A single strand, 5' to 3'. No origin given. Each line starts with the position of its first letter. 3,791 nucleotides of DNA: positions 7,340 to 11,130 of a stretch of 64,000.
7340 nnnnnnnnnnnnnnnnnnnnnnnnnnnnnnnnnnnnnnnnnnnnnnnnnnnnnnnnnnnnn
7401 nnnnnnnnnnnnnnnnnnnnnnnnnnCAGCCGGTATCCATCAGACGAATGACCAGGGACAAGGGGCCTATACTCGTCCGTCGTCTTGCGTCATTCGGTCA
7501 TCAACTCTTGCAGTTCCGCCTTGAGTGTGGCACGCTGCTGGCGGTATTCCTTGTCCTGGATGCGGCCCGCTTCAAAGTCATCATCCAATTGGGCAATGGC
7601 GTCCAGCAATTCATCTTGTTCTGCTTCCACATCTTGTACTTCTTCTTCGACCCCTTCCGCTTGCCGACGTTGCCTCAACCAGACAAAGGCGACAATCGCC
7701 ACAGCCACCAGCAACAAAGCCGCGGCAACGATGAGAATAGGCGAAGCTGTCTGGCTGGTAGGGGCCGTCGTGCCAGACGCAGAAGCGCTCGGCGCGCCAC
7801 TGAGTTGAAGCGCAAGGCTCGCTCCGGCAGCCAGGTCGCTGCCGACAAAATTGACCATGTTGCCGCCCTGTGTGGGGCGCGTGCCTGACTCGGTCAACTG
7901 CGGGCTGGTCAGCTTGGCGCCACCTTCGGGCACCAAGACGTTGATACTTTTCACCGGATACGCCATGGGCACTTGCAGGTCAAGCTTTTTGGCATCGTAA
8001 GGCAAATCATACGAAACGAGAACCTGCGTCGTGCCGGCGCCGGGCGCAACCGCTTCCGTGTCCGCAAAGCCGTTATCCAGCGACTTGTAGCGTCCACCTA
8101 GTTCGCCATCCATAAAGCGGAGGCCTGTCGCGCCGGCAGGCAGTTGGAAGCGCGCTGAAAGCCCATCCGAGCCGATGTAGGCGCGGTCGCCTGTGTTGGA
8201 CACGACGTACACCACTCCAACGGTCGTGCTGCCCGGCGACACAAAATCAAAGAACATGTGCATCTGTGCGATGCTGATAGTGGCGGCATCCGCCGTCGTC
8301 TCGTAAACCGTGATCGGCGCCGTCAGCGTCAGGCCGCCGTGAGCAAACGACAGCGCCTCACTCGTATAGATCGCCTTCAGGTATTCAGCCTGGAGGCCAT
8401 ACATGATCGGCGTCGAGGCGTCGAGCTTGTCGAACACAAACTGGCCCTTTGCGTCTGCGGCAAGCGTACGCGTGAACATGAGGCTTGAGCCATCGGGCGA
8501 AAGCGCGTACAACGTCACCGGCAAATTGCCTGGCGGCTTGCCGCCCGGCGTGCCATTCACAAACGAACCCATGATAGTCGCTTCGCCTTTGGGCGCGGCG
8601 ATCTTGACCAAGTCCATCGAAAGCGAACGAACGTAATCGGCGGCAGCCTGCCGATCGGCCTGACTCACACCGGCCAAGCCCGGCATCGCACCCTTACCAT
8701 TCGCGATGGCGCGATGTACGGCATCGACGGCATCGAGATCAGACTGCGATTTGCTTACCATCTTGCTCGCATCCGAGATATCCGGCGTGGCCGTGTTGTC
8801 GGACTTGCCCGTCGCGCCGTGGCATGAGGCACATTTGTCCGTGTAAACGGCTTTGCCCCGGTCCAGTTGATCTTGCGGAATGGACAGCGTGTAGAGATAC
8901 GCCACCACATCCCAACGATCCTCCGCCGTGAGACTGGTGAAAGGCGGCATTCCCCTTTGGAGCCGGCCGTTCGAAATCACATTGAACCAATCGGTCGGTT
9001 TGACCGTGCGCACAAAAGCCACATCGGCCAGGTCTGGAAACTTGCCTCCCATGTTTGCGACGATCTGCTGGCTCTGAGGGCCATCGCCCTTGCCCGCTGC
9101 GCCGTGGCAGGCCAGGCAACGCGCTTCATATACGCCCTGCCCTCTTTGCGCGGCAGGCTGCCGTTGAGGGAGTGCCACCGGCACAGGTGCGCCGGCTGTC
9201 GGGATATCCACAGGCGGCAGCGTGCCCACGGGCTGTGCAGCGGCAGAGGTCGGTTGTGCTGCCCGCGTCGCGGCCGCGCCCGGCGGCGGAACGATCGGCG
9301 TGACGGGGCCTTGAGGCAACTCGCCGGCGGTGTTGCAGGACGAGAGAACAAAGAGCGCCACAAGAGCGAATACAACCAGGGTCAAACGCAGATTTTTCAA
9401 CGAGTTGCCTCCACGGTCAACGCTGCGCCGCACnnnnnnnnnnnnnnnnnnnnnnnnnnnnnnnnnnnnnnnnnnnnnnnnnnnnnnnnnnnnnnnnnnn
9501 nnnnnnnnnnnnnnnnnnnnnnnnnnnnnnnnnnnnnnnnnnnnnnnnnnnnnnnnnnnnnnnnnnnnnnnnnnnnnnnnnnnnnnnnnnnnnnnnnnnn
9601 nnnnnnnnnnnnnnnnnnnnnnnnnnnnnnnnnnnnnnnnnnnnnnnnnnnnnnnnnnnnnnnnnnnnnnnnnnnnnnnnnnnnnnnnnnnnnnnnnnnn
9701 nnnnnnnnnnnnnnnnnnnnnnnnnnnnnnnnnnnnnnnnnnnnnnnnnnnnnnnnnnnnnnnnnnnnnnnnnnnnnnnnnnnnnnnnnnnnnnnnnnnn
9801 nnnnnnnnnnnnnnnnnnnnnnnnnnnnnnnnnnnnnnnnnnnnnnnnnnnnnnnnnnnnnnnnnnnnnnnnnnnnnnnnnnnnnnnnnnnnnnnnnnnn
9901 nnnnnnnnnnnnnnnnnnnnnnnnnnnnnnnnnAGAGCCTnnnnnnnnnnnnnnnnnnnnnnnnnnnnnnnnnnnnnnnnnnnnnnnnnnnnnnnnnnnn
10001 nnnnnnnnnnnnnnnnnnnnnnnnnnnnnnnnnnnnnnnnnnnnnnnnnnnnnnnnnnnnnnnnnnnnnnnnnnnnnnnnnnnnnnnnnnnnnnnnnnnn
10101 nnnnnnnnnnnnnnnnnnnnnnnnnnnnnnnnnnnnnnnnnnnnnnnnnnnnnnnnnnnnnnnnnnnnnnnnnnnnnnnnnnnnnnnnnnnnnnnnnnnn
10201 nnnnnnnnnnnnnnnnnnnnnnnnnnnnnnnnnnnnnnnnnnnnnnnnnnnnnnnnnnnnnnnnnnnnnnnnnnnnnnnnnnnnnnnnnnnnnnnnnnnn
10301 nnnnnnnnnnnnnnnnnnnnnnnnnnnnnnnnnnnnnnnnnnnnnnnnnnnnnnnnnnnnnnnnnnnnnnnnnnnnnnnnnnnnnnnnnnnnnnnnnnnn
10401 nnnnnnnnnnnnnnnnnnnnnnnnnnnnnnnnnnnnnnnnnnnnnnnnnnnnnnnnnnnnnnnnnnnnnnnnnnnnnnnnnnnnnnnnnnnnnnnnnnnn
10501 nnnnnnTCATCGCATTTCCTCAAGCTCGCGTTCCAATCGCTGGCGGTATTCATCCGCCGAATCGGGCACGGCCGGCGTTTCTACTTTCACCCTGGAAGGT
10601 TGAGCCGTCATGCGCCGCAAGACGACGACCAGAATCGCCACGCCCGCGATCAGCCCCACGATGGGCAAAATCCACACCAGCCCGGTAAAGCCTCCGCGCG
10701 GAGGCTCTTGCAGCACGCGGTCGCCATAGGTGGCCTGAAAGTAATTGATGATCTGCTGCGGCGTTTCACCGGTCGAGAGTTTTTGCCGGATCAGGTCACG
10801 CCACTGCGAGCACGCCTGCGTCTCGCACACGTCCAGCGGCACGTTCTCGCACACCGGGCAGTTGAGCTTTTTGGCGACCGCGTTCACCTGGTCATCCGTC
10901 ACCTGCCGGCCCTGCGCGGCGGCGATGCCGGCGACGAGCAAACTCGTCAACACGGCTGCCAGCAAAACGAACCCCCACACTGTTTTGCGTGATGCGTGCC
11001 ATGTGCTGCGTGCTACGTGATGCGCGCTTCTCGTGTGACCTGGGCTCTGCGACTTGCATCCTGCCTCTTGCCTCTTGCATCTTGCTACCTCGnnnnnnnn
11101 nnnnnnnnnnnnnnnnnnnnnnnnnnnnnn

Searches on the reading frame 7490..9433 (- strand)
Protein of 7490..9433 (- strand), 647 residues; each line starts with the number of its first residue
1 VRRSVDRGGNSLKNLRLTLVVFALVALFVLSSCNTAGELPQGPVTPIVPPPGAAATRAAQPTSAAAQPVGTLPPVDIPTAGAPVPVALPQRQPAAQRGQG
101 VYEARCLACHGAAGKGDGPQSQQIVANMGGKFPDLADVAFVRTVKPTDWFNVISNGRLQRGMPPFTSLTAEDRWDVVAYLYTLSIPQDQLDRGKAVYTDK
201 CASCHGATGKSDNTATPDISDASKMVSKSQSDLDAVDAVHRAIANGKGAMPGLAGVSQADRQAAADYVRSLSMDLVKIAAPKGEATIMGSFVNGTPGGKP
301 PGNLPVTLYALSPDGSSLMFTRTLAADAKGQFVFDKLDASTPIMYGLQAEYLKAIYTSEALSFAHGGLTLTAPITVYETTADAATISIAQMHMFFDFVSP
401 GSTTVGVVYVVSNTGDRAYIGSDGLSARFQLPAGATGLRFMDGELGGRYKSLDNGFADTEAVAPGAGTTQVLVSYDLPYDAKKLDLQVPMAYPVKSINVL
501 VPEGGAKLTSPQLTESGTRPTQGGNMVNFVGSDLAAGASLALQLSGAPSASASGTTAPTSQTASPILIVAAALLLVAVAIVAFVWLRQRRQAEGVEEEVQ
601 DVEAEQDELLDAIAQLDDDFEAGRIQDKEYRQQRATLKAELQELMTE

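Call 4: search_protein_families(library=pfam, proteins=[window:7490-9433:-], max_evalue=0.01)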
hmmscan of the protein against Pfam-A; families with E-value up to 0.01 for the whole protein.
window:7490-9433:- (647 aa): 3 families
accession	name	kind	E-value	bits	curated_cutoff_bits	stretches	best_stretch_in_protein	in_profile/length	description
PF13442.11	Cytochrome_CBB3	-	2.3e-28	98.7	27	2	94-180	2-68/68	Cytochrome C oxidase, cbb3-type, subunit III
PF00034.26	Cytochrom_C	-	1.1e-23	84.8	21.3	2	95-183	1-89/90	Cytochrome c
PF02167.20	Cytochrom_C1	-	9.3e-06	25.9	22.8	0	187-206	12-31/219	Cytochrome C1 family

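Call 20: search_protein_families(library=ncbifam, proteins=[window:7490-9433:-], max_evalue=0.01)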
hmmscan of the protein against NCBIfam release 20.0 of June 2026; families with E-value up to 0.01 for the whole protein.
window:7490-9433:- (647 aa): 16 families
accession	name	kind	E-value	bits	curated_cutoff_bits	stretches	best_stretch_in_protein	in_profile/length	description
NF011054.0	PRK14486.1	equivalog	1.1e-13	51.3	447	2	94-181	214-288/294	putative bifunctional cbb3-type cytochrome c oxidase subunit II/cytochrome c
TIGR00782.1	ccoP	equivalog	3.4e-12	46.2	179.95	2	160-272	168-282/285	cytochrome-c oxidase, cbb3-type subunit III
NF045774.1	cytochro_C551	exception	5.1e-10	39.3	118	1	191-268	40-106/110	cytochrome c551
NF045930.1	Cytc6PetJCyano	equivalog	3.7e-09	36.5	135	1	189-268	27-102/110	cytochrome c6 PetJ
TIGR04494.1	c550_PedF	equivalog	4.8e-08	33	122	1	190-268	51-127/133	cytochrome c-550 PedF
NF045773.1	cytochro_C550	exception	1.6e-07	31.2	125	1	191-269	50-117/118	cytochrome c550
NF033864.1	cytochrome579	equivalog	4.1e-07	29.9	280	1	94-185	48-141/179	cytochrome 579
NF040606.1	CytoC_perox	subfamily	2e-06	27.3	150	1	185-247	293-354/524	di-heme-cytochrome C peroxidase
NF050122.1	bc1_QcrC_actin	exception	2.6e-06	27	200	0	187-214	38-65/253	cytochrome bc1 complex diheme cytochrome c subunit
TIGR03142.1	cytochro_ccmI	equivalog_domain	7.4e-05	23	29.3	1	567-641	3-73/118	c-type cytochrome biogenesis protein CcmI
TIGR02603.1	CxxCH_TIGR02603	domain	0.00016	21.7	68.15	0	190-224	3-36/134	putative heme-binding domain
NF045709.1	Amuc_1101_fam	equivalog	0.00066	18.6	650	1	525-633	338-443/608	Amuc_1101 family PilM-like pilus complex protein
TIGR01478.1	STEVOR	paralog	0.0018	17.6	166.65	1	525-592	230-296/308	STEVOR family variant surface protein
TIGR03872.1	cytochrome_MoxG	equivalog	0.0037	17.4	147.8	0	187-233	41-85/133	cytochrome c(L), periplasmic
NF058571.1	GVDTG_CTERM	domain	0.0053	17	29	0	554-589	11-44/44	GVDTG sorting domain-containing protein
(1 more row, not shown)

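Call 53: find_homologous_proteins(query=window:7490-9433:-, max_evalue=0.00001)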
Query window:7490-9433:- (647 aa): 195 proteins with E <= 0.00001 among 8000 candidates; the best 120 are listed.
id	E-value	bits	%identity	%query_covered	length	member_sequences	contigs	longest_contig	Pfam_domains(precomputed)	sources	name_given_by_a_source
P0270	0.0e+0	1393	100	98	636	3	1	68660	PF02167.21,PF13442.12,PF00034.27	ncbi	-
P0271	0.0e+0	1141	81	98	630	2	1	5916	PF13442.12,PF00034.27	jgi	-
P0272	0.0e+0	1067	76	98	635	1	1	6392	PF13442.12,PF00034.27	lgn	-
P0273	0.0e+0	1046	76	97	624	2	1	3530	PF13442.12,PF00034.27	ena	-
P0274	5.9e-276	935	65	100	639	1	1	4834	PF13442.12,PF00034.27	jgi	jgi:cbb3-type cytochrome c oxidase subunit III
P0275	1.4e-271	921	68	95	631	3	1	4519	PF13442.12,PF00034.27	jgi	-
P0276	6.5e-271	918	66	95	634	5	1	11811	PF13442.12,PF00034.27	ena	-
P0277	4.5e-268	909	66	97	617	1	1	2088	PF13442.12,PF00034.27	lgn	-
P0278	4.2e-267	906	66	95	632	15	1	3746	PF13442.12,PF00034.27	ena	-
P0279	1.9e-264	897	65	98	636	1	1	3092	PF13442.12,PF00034.27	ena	-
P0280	6.5e-258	875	64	96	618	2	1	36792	PF13442.12,PF00034.27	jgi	-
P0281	1.7e-252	857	77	82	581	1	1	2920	PF13442.12,PF00034.27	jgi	-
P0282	8.2e-249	845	62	98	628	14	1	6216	PF13442.12,PF00034.27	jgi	-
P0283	1.6e-239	815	61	96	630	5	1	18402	PF13442.12,PF00034.27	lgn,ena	-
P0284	4.5e-236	803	87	56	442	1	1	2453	-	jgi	jgi:hypothetical protein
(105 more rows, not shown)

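Call 54: find_encoding_contigs(protein=P0270, flank=3000, max_places=3)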
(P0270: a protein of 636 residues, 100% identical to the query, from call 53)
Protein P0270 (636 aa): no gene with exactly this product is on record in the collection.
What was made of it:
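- Tried and rejected: A look-up of P0270 returned nothing (call 54).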

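Call 57: search_protein_families(library=ncbifam, alignment_id=A2, max_evalue=0.01)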
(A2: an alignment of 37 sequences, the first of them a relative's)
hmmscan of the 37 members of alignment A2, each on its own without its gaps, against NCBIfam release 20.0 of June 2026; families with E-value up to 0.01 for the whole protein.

A. member 1, P0270 (636 aa): 17 families
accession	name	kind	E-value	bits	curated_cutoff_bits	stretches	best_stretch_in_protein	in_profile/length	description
NF011054.0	PRK14486.1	equivalog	1.1e-13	51.4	447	2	83-170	214-288/294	putative bifunctional cbb3-type cytochrome c oxidase subunit II/cytochrome c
TIGR00782.1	ccoP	equivalog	3.3e-12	46.3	179.95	2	149-261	168-282/285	cytochrome-c oxidase, cbb3-type subunit III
NF045774.1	cytochro_C551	exception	2.6e-10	40.2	118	1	180-257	40-106/110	cytochrome c551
NF045930.1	Cytc6PetJCyano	equivalog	3.3e-09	36.7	135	1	178-257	27-102/110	cytochrome c6 PetJ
TIGR04494.1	c550_PedF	equivalog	4.6e-08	33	122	1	179-257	51-127/133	cytochrome c-550 PedF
NF045773.1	cytochro_C550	exception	1.5e-07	31.3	125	1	180-258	50-117/118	cytochrome c550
NF033864.1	cytochrome579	equivalog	3.9e-07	30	280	1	83-174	48-141/179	cytochrome 579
NF040606.1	CytoC_perox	subfamily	1.9e-06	27.4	150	1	174-236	293-354/524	di-heme-cytochrome C peroxidase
NF050122.1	bc1_QcrC_actin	exception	2.5e-06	27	200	0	176-203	38-65/253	cytochrome bc1 complex diheme cytochrome c subunit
TIGR03142.1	cytochro_ccmI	equivalog_domain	7.2e-05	23.1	29.3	1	556-630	3-73/118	c-type cytochrome biogenesis protein CcmI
TIGR02603.1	CxxCH_TIGR02603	domain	0.00015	21.8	68.15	0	179-212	3-35/134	putative heme-binding domain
NF045709.1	Amuc_1101_fam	equivalog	0.00065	18.6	650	1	514-622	338-443/608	Amuc_1101 family PilM-like pilus complex protein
TIGR01478.1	STEVOR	paralog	0.0017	17.6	166.65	1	514-581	230-296/308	STEVOR family variant surface protein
TIGR03872.1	cytochrome_MoxG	equivalog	0.0035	17.5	147.8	0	176-222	41-85/133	cytochrome c(L), periplasmic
NF058571.1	GVDTG_CTERM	domain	0.0052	17.1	29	0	543-578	11-44/44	GVDTG sorting domain-containing protein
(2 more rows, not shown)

B. families by the number of members that match (of 37 scanned): 28 families (the first 25 are shown)
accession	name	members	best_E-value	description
TIGR00782.1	ccoP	32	1.9e-22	cytochrome-c oxidase, cbb3-type subunit III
NF011054.0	PRK14486.1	32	8.8e-22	putative bifunctional cbb3-type cytochrome c oxidase subunit II/cytochrome c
NF033864.1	cytochrome579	32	5.8e-20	cytochrome 579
NF045930.1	Cytc6PetJCyano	32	1.8e-16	cytochrome c6 PetJ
NF050122.1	bc1_QcrC_actin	32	1.5e-14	cytochrome bc1 complex diheme cytochrome c subunit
TIGR04494.1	c550_PedF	32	2.6e-13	cytochrome c-550 PedF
NF045774.1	cytochro_C551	31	1e-12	cytochrome c551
NF045773.1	cytochro_C550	31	4.3e-12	cytochrome c550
TIGR03872.1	cytochrome_MoxG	30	2.9e-08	cytochrome c(L), periplasmic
NF040606.1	CytoC_perox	29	3.5e-07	di-heme-cytochrome C peroxidase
TIGR02603.1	CxxCH_TIGR02603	25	3.1e-09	putative heme-binding domain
NF052248.1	SorU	17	3e-06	SorU family sulfite dehydrogenase c-type cytochrome subunit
TIGR03142.1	cytochro_ccmI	14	6.4e-08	c-type cytochrome biogenesis protein CcmI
TIGR03045.1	PS_II_C550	12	2.2e-05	photosystem II cytochrome c-550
TIGR03874.1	4cys_cytochr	12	2.7e-05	c-type cytochrome, methanol metabolism-related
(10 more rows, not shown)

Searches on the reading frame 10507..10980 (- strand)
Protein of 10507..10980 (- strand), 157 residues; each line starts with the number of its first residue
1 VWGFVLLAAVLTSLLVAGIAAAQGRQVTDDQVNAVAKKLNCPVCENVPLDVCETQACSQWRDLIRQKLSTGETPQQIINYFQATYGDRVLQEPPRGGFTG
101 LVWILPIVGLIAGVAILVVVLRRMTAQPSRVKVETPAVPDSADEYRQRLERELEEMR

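Call 4: search_protein_families(library=pfam, proteins=[window:10507-10980:-], max_evalue=0.01)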
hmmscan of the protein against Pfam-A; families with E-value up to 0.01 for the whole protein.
window:10507-10980:- (157 aa): 1 family
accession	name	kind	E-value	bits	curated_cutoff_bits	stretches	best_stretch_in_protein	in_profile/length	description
PF03918.19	CcmH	-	1.2e-24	86.6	25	1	10-140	6-130/143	Cytochrome C biogenesis protein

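Call 20: search_protein_families(library=ncbifam, proteins=[window:10507-10980:-], max_evalue=0.01)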
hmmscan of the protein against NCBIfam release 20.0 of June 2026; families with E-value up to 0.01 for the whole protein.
window:10507-10980:- (157 aa): 1 family
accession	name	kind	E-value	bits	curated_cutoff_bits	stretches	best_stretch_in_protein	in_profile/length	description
TIGR03147.1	cyt_nit_nrfF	exception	3.6e-13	49.3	159.2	1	30-123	32-125/126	heme lyase NrfEFG subunit NrfF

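Call 60: search_solved_structures(query=window:10507-10980:-, max_evalue=1, show_alignments=3)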
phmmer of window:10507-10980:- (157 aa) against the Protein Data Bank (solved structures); distinct sequences matched with E-value up to 1: 4.
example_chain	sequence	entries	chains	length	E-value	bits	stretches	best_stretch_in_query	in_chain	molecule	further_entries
2kw0_A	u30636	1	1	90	2.4e-05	27.3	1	28-95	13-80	CcmH protein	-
2hl7_A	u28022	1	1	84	8.6e-05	25.5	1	33-94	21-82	Cytochrome C-type biogenesis protein CcmH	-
6r3a_A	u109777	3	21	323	0.78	12.7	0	23-76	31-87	Major capsid protein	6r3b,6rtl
4an5_A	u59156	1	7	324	0.79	12.7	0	23-76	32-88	COAT PROTEIN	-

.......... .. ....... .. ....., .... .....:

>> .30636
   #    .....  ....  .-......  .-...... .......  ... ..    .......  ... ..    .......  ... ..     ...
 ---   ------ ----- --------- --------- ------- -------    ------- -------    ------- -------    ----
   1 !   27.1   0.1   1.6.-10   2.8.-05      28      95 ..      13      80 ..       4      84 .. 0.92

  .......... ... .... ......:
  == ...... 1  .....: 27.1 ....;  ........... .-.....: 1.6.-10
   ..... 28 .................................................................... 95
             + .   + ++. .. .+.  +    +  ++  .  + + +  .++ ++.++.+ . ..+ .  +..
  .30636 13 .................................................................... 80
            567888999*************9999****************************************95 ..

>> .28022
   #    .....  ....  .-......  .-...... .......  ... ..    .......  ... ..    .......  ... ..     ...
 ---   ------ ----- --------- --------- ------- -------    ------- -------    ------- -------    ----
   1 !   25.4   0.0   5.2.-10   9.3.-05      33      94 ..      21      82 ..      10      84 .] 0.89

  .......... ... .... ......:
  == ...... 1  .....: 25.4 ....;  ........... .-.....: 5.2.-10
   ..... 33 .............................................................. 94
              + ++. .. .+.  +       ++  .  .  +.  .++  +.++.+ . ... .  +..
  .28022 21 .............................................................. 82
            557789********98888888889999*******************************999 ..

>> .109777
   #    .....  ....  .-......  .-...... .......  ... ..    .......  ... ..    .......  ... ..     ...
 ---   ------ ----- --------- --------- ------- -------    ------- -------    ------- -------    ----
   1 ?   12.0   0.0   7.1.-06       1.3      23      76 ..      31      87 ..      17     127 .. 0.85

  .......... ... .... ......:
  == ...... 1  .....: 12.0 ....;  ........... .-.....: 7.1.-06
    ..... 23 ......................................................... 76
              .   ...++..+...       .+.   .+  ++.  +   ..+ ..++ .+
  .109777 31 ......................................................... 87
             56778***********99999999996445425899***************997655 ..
